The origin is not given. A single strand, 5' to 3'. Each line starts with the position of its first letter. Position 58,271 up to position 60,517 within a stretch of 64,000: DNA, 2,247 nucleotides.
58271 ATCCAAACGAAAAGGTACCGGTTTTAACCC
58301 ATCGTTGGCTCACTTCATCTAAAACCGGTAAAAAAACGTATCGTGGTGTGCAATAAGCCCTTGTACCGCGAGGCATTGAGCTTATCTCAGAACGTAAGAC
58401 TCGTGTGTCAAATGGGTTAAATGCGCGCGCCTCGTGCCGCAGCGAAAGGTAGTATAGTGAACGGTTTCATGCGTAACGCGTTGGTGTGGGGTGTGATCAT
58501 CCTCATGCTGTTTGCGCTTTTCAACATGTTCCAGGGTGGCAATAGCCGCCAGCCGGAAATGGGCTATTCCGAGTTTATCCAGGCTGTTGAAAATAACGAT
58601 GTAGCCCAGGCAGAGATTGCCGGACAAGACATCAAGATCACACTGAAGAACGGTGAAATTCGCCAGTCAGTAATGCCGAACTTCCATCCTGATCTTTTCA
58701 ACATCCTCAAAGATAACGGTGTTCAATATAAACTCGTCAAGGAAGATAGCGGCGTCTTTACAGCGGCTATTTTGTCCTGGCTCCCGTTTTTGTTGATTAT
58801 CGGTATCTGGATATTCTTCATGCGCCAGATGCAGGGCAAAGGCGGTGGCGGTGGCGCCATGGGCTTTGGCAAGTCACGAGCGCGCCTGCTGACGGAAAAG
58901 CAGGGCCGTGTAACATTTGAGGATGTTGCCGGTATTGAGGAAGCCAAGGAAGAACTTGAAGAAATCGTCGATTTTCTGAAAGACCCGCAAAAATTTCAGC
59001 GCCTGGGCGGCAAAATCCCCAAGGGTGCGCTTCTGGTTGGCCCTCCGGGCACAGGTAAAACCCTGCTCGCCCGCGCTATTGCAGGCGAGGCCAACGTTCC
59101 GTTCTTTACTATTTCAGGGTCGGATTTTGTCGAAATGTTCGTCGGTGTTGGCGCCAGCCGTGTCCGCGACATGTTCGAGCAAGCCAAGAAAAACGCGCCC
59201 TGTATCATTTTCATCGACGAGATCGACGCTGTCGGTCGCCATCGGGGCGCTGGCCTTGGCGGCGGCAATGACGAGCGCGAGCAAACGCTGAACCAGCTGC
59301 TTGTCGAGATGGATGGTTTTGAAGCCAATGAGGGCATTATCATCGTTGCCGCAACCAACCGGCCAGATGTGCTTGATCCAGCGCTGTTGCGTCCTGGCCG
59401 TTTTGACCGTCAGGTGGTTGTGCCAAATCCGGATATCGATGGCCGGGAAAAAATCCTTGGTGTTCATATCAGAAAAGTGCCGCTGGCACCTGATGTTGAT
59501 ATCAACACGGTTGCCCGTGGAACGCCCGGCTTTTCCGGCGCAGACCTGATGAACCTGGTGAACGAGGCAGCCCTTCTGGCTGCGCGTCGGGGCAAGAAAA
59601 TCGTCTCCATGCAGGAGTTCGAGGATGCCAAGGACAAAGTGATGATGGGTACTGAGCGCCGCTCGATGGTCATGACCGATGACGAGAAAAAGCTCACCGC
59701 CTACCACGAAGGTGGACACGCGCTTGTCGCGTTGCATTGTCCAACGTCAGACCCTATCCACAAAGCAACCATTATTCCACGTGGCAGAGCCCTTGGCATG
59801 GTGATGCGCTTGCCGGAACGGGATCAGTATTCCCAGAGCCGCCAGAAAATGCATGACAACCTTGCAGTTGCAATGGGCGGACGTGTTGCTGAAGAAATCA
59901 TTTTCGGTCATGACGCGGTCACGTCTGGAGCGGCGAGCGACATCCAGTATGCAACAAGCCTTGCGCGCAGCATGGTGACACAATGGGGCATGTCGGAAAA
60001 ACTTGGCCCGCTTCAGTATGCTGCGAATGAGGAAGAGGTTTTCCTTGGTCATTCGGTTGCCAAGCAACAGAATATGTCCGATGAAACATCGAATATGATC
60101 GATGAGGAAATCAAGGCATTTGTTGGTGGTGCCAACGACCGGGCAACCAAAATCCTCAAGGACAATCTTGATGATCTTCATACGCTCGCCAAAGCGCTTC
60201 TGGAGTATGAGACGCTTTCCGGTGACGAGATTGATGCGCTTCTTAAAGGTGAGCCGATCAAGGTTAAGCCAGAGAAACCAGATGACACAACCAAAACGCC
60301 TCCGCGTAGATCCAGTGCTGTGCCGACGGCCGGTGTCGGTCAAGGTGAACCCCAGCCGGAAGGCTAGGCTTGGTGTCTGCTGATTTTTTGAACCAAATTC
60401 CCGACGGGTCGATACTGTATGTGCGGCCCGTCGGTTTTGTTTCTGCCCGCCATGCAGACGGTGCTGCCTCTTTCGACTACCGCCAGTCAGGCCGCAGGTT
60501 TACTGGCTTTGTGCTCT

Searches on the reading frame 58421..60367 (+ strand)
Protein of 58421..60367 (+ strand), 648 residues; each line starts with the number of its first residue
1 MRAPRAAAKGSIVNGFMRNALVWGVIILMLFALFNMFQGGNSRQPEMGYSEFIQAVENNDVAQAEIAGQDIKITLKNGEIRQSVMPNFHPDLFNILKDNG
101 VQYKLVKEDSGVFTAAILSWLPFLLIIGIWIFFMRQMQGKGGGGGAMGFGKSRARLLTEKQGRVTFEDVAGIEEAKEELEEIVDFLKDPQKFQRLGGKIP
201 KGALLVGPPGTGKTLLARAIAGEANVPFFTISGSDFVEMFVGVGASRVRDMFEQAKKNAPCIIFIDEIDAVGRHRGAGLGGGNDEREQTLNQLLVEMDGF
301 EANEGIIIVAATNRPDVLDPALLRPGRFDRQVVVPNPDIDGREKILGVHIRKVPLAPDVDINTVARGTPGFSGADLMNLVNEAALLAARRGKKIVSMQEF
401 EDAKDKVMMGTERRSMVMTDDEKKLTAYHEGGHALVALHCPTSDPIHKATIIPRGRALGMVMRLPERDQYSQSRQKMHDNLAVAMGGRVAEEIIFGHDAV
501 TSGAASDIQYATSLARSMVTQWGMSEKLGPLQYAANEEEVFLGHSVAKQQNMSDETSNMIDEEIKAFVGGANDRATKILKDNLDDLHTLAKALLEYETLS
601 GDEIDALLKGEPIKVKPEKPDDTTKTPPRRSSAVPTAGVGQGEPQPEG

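Call 84: search_protein_families(library=pfam, proteins=[window:58421-60367:+], max_evalue=0.0001)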
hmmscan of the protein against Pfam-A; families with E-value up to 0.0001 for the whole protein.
window:58421-60367:+ (648 aa): 7 families
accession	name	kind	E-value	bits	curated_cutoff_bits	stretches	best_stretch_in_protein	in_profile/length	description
PF01434.24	Peptidase_M41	-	2.3e-71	240.1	29.9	1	416-606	1-190/191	Peptidase family M41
PF00004.35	AAA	-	7.2e-48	162.8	21.2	1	204-335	2-130/131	ATPase family associated with various cellular activities (AAA)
PF17862.7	AAA_lid_3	-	2.8e-16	59.1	27.2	1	358-402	1-45/45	AAA+ lid domain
PF06480.20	FtsH_ext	-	3.8e-12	46.8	25.5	1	21-103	2-98/103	FtsH Extracellular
PF07728.20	AAA_5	-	8.4e-07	29.5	22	1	204-324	3-137/139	AAA domain (dynein-related subfamily)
PF06068.19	TIP49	-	3.3e-05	23.7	23.8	1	167-236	24-88/347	TIP49 P-loop domain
PF13191.12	AAA_16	-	4.4e-05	24.5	32.6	0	196-225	20-49/167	AAA ATPase domain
